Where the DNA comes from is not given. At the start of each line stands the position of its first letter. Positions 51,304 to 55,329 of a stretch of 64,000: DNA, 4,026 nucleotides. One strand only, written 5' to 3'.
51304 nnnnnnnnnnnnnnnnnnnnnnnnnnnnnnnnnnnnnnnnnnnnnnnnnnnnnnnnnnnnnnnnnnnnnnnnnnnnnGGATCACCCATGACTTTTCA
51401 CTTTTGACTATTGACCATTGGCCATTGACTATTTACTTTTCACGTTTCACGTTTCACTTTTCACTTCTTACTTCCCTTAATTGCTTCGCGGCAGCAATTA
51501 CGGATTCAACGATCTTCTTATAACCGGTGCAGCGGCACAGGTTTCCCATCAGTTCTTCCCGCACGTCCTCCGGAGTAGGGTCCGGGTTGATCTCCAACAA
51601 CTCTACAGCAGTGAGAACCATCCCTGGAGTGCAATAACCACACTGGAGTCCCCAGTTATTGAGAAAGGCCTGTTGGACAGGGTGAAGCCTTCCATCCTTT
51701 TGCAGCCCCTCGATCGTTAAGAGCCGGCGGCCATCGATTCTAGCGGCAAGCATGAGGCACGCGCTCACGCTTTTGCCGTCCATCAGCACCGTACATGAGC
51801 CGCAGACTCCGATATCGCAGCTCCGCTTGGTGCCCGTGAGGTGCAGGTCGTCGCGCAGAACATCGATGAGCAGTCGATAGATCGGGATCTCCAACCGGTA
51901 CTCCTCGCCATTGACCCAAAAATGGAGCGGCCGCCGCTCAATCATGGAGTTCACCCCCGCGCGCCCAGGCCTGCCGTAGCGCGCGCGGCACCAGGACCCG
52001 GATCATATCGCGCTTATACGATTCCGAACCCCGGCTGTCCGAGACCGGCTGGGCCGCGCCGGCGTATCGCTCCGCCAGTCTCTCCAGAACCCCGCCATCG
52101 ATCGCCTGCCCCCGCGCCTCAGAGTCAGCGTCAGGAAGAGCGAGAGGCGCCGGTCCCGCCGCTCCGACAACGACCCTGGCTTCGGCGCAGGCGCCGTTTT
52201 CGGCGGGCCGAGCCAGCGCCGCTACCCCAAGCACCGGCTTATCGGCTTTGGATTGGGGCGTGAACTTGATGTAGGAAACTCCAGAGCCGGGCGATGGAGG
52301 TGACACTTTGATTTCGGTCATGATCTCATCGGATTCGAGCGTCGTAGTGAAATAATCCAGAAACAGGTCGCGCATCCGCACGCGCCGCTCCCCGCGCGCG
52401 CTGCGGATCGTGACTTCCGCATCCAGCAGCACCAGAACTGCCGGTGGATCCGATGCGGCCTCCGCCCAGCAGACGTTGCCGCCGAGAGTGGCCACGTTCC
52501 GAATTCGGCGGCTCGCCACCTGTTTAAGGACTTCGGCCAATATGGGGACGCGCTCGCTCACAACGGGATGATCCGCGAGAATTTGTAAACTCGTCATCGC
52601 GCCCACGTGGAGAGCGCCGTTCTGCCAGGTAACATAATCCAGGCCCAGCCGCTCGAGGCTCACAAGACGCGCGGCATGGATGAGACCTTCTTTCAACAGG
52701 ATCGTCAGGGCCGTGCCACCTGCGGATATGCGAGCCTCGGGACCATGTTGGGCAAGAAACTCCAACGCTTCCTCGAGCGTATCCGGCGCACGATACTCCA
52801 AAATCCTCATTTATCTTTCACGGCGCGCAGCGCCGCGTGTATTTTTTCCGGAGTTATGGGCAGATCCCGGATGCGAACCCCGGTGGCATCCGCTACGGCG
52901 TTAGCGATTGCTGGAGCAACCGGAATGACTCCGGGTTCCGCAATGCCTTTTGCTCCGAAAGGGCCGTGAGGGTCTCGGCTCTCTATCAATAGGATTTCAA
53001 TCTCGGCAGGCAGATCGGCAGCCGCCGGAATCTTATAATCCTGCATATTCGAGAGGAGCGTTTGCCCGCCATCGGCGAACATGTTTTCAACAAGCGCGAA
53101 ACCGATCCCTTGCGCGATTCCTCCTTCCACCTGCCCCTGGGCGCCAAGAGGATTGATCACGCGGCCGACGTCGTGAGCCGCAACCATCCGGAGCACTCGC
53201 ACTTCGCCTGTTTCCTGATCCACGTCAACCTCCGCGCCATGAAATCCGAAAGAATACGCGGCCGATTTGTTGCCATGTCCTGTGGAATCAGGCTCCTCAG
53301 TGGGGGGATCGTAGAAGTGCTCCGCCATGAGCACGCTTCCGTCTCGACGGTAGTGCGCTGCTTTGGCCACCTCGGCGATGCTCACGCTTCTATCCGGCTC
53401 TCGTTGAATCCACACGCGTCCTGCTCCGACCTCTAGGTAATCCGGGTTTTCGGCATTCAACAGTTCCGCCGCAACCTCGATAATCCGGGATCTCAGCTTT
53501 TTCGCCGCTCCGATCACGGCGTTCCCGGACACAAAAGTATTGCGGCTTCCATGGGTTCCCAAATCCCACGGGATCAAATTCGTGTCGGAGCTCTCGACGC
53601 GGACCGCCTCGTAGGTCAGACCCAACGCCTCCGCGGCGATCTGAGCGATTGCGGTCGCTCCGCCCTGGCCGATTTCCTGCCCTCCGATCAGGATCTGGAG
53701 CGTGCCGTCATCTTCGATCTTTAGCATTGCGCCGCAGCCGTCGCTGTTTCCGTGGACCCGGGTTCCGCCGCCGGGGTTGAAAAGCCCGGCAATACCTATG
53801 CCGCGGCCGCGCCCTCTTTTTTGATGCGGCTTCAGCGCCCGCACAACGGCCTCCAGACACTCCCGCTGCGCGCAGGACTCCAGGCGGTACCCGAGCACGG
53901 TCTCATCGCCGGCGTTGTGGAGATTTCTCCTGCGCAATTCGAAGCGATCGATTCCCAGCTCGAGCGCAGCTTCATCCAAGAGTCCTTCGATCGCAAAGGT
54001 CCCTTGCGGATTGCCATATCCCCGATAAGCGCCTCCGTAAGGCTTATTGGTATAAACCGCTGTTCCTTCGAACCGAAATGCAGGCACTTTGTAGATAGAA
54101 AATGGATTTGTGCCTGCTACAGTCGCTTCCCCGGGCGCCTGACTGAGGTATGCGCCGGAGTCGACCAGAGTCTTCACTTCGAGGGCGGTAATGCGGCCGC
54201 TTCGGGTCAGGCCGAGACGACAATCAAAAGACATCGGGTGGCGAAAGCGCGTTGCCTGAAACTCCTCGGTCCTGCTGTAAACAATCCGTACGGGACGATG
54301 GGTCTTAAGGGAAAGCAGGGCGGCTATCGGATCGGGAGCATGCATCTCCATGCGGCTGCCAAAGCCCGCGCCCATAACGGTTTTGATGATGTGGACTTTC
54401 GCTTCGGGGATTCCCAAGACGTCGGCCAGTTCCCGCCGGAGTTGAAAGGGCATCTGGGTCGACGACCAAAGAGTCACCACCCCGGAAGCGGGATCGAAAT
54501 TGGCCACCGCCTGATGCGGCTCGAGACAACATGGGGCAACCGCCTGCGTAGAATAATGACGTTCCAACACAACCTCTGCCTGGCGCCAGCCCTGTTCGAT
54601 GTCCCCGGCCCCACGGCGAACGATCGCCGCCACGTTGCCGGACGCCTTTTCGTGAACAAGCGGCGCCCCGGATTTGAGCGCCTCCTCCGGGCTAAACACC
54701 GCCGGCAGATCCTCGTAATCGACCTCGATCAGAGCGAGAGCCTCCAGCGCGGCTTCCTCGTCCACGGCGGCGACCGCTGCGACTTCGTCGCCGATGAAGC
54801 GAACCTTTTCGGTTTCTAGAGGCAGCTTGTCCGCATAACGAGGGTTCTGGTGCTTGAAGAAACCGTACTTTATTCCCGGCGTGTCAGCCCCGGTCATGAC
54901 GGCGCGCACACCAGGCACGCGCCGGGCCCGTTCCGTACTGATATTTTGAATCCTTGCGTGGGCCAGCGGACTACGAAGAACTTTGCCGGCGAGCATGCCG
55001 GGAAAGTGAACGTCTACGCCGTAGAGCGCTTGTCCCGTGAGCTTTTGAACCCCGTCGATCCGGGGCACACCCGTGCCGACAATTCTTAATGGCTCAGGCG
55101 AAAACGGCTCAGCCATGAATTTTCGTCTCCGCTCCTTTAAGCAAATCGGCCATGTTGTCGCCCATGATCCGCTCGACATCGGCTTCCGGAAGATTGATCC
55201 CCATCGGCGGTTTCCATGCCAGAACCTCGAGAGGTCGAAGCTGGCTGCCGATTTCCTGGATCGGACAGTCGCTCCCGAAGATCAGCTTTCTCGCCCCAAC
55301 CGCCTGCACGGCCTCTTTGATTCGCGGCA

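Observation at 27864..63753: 36-kb unidirectional array combining Mo-hydroxylases with five decarboxylase candidates: putative heteroaromatic polycarboxylate catabolism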

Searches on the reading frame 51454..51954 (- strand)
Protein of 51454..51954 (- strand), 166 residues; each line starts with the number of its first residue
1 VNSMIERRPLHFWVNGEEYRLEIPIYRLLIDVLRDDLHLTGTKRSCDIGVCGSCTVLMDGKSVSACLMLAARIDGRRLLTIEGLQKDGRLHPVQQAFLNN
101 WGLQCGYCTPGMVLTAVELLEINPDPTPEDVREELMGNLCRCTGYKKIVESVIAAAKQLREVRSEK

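Call 6: search_protein_families(library=pfam, proteins=[window:51454-51954:-], max_evalue=0.00001)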
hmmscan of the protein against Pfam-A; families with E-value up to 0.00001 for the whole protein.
window:51454-51954:- (166 aa): 3 families
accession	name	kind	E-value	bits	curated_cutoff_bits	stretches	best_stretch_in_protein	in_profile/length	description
PF01799.25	Fer2_2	-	2.8e-31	107.9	30.3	1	80-152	1-74/75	[2Fe-2S] binding domain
PF13085.11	Fer2_3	-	4.5e-07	30.3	27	1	43-86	49-91/107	2Fe-2S iron-sulfur cluster binding domain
PF00111.32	Fer2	-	7.2e-07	29.5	21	1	14-64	3-53/77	2Fe-2S iron-sulfur cluster binding domain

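Call 10: search_protein_families(library=ncbifam, proteins=[window:51454-51945:-], max_evalue=0.00001)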
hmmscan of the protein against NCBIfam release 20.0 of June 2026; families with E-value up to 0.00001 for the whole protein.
window:51454-51945:- (163 aa): 12 families
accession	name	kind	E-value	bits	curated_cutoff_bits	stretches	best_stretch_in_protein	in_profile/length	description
NF041020.1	glyceraldDH_gamma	equivalog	4.2e-61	205.3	290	1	7-157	13-163/164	glyceraldehyde dehydrogenase subunit gamma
TIGR03198.1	pucE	equivalog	7.1e-55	184.6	254.3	1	6-154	3-150/151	xanthine dehydrogenase subunit E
NF043084.2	XdhC_XDHase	equivalog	7.8e-52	174.8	217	1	7-151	3-148/151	xanthine dehydrogenase subunit XdhC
TIGR03193.1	4hydroxCoAred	equivalog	6.4e-51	172.2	257.8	1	10-153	5-148/148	4-hydroxybenzoyl-CoA reductase subunit gamma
NF045668.1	pterin_aldehy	equivalog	3.6e-48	164.3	1100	1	9-158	5-157/905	molybdopterin-dependent aldehyde oxidoreductase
NF008514.0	PRK11433.1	equivalog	2.4e-44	151.5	322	1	6-154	52-215/218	aldehyde dehydrogenase iron-sulfur subunit PaoA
TIGR03311.1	Se_dep_XDH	equivalog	2.5e-43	148.2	830.45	1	9-159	3-150/848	selenium-dependent xanthine dehydrogenase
TIGR02963.1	xanthine_xdhA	equivalog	5.6e-43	147.3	467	1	8-155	2-160/468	xanthine dehydrogenase small subunit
NF007387.0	PRK09908.1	equivalog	1.2e-38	132.1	212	1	10-154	12-157/159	xanthine dehydrogenase iron sulfur-binding subunit XdhC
TIGR02969.1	mam_aldehyde_ox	subfamily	3.3e-28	97.7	1912.3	1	7-151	3-159/1330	aldehyde oxidase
TIGR03313.1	Se_sel_red_Mo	hypoth_equivalog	1.6e-15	55.9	1101.9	1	39-158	30-150/951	molybdopterin-dependent oxidoreductase Mo/Fe-S-binding subunit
NF004616.0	PRK05950.1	subfamily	2.2e-06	27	228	1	33-82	49-96/238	succinate dehydrogenase iron-sulfur subunit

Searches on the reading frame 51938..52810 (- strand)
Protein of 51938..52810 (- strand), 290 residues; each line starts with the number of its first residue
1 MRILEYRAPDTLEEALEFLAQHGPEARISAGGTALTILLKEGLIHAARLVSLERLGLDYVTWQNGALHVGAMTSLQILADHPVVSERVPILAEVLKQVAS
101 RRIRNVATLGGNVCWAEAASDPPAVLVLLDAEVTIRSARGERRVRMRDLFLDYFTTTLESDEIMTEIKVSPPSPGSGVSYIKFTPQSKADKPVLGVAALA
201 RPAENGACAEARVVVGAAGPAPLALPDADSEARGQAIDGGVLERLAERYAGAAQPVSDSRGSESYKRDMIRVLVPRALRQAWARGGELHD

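Call 6: search_protein_families(library=pfam, proteins=[window:51938-52810:-], max_evalue=0.00001)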
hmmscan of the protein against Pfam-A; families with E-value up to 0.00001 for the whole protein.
window:51938-52810:- (290 aa): 2 families
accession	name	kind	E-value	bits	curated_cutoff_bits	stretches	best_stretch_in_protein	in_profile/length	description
PF00941.27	FAD_binding_5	-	3.3e-44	151.1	27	1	5-169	4-167/170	FAD binding domain in molybdopterin dehydrogenase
PF03450.22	CO_deh_flav_C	-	1.7e-13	51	25.5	1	182-281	4-102/102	CO dehydrogenase flavoprotein C-terminal domain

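Call 10: search_protein_families(library=ncbifam, proteins=[window:51938-52810:-], max_evalue=0.00001)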
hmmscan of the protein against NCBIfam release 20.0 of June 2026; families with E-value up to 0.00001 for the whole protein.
window:51938-52810:- (290 aa): 7 families
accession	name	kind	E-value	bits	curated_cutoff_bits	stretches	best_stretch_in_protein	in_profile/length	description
NF041019.1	glyceraldDH_beta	equivalog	7.8e-55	186.1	350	1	4-280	6-279/280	glyceraldehyde dehydrogenase subunit beta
NF007427.0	PRK09971.1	equivalog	3.5e-50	170.8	287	1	3-287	4-289/292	xanthine dehydrogenase FAD-binding subunit XdhB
NF043083.1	XdhB_XDHase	equivalog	8.7e-50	169.5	310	1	3-284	4-286/289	xanthine dehydrogenase subunit XdhB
TIGR02963.1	xanthine_xdhA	equivalog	5.5e-35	120.9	467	1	7-276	196-463/468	xanthine dehydrogenase small subunit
TIGR03195.1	4hydrxCoA_B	equivalog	1.8e-27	96.3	404.55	2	6-115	7-116/321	4-hydroxybenzoyl-CoA reductase subunit beta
TIGR03312.1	Se_sel_red_FAD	hypoth_equivalog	5.8e-23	81.4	241.5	1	5-275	3-244/257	molybdopterin-dependent oxidoreductase FAD-binding subunit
TIGR03199.1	pucC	equivalog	1.8e-21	76.6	306.05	1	9-269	1-257/264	xanthine dehydrogenase subunit C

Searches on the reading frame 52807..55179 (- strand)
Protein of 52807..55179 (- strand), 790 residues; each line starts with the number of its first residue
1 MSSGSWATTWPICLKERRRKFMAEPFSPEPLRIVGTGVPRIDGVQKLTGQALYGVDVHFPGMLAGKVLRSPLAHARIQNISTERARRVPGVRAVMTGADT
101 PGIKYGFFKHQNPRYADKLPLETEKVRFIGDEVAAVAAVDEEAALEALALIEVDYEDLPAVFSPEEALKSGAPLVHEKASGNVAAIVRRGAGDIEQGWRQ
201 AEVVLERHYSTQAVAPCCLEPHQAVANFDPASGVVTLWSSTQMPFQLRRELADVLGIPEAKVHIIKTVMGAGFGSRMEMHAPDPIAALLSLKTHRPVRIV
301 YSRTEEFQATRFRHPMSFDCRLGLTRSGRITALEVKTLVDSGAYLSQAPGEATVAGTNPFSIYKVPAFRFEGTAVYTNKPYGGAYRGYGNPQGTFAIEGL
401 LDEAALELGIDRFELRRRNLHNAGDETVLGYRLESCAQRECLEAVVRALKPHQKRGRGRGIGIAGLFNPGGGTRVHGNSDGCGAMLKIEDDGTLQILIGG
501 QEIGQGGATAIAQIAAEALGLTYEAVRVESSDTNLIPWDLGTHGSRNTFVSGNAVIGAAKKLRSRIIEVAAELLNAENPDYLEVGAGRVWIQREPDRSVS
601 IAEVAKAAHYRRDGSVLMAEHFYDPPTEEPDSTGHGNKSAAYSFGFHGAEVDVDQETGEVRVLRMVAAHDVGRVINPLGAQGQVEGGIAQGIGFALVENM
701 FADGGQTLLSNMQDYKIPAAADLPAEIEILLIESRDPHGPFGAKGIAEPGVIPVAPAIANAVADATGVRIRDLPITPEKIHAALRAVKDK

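Call 6: search_protein_families(library=pfam, proteins=[window:52807-55179:-], max_evalue=0.00001)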
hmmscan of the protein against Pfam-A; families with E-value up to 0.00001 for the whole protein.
window:52807-55179:- (790 aa): 3 families
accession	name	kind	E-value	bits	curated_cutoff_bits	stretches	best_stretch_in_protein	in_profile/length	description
PF20256.3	MoCoBD_2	-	3.1e-82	276.7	27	1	453-724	18-283/283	Molybdopterin cofactor-binding domain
PF02738.23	MoCoBD_1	-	1.9e-79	266.6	27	1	175-420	1-244/244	Molybdopterin cofactor-binding domain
PF01315.27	Ald_Xan_dh_C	-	7.4e-27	94.3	31.3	1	48-159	1-110/110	Aldehyde oxidase and xanthine dehydrogenase, a/b hammerhead domain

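Call 10: search_protein_families(library=ncbifam, proteins=[window:52807-55116:-], max_evalue=0.00001)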
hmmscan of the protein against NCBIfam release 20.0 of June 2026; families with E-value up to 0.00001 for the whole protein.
window:52807-55116:- (769 aa): 13 families
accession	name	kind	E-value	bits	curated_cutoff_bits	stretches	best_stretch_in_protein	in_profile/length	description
TIGR03194.1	4hydrxCoA_A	equivalog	4.4e-194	647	994.55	1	17-763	1-746/746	4-hydroxybenzoyl-CoA reductase subunit alpha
NF043082.1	XdhA_XDHase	equivalog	3e-178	594.4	780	1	13-765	1-754/758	xanthine dehydrogenase subunit XdhA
NF007426.0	PRK09970.1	equivalog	1.5e-172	575.5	916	1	11-764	4-756/761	xanthine dehydrogenase molybdenum-binding subunit XdhA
TIGR03196.1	pucD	equivalog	3e-144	482.2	783.65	1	13-759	3-754/763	xanthine dehydrogenase subunit D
NF041018.1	glyceraldDH_alpha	equivalog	9.5e-140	467.3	790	1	12-759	2-740/741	glyceraldehyde dehydrogenase subunit alpha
NF040766.1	CODH_aero_grp5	exception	2.7e-121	406.2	950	1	11-761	3-783/785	aerobic carbon-monoxide dehydrogenase large subunit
TIGR03311.1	Se_dep_XDH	equivalog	1.6e-114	383.8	830.45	2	5-549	154-682/848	selenium-dependent xanthine dehydrogenase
TIGR03313.1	Se_sel_red_Mo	hypoth_equivalog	1.7e-113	380.1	1101.9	2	160-763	351-949/951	molybdopterin-dependent oxidoreductase Mo/Fe-S-binding subunit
TIGR02416.1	CO_dehy_Mo_lg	equivalog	5.3e-112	375.4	991.15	1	27-759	7-767/770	aerobic carbon-monoxide dehydrogenase large subunit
NF045668.1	pterin_aldehy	equivalog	1.4e-108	364.3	1100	2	8-541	170-714/905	molybdopterin-dependent aldehyde oxidoreductase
NF041671.1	peri_hyde_PaoC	equivalog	5.3e-99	332.6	1180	1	10-764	15-732/735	aldehyde oxidoreductase molybdenum-binding subunit PaoC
TIGR02965.1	xanthine_xdhB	equivalog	3.5e-98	329.7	849.5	1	24-767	12-758/758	xanthine dehydrogenase molybdopterin binding subunit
TIGR02969.1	mam_aldehyde_ox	subfamily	2.2e-53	181.1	1912.3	1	13-762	576-1306/1330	aldehyde oxidase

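Call 52: search_solved_structures(query=window:52807-55116:-, max_evalue=1e-30)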
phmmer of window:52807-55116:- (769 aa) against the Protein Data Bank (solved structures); distinct sequences matched with E-value up to 1e-30: 42.
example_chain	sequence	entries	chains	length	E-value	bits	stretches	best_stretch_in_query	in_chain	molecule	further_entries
1rm6_A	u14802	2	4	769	1.9e-137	463.3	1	12-765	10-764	4-hydroxybenzoyl-CoA reductase alpha subunit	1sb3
8uem_A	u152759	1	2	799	1.3e-100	341.5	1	25-764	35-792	Carbon monoxide dehydrogenase (Large chain), CoxL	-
7dqx_A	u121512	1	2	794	3.1e-97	330.3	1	13-762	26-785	6-hydroxypseudooxynicotine dehydrogenase complex subunit gamma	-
1t3q_B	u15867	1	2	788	2.9e-94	320.5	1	11-763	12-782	quinoline 2-oxidoreductase large subunit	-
1ffu_B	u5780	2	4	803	1.6e-91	311.4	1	10-763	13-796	CUTL, MOLYBDOPROTEIN OF CARBON MONOXIDE DEHYDROGENASE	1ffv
4zoh_A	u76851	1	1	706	3.4e-89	303.7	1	13-758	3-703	Putative oxidoreductase molybdopterin-binding subunit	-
1n5w_B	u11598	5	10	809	1.3e-85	291.9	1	8-745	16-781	Carbon monoxide dehydrogenase large chain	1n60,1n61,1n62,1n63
1zxi_B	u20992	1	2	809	1.8e-85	291.4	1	8-745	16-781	Carbon monoxide dehydrogenase large chain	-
3hrd_A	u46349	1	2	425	1.5e-71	245.4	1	11-416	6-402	Nicotinate dehydrogenase large molybdopterin subunit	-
1dgj_A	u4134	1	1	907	2.1e-69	238.3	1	7-539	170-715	ALDEHYDE OXIDOREDUCTASE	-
2e1q_A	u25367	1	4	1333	4.5e-67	230.6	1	12-760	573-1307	Xanthine dehydrogenase/oxidase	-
5g5h_C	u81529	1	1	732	6.1e-67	230.2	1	8-760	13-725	Aldehyde oxidoreductase molybdenum-binding subunit PaoC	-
2ckj_A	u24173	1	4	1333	8.3e-67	229.7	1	12-760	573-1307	XANTHINE OXIDOREDUCTASE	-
5g5g_C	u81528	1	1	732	3.3e-66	227.7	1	8-760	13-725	PUTATIVE XANTHINE DEHYDROGENASE YAGS FAD-BINDING SUBUNIT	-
1sij_A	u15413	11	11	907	2.5e-65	224.8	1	7-541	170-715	Aldehyde oxidoreductase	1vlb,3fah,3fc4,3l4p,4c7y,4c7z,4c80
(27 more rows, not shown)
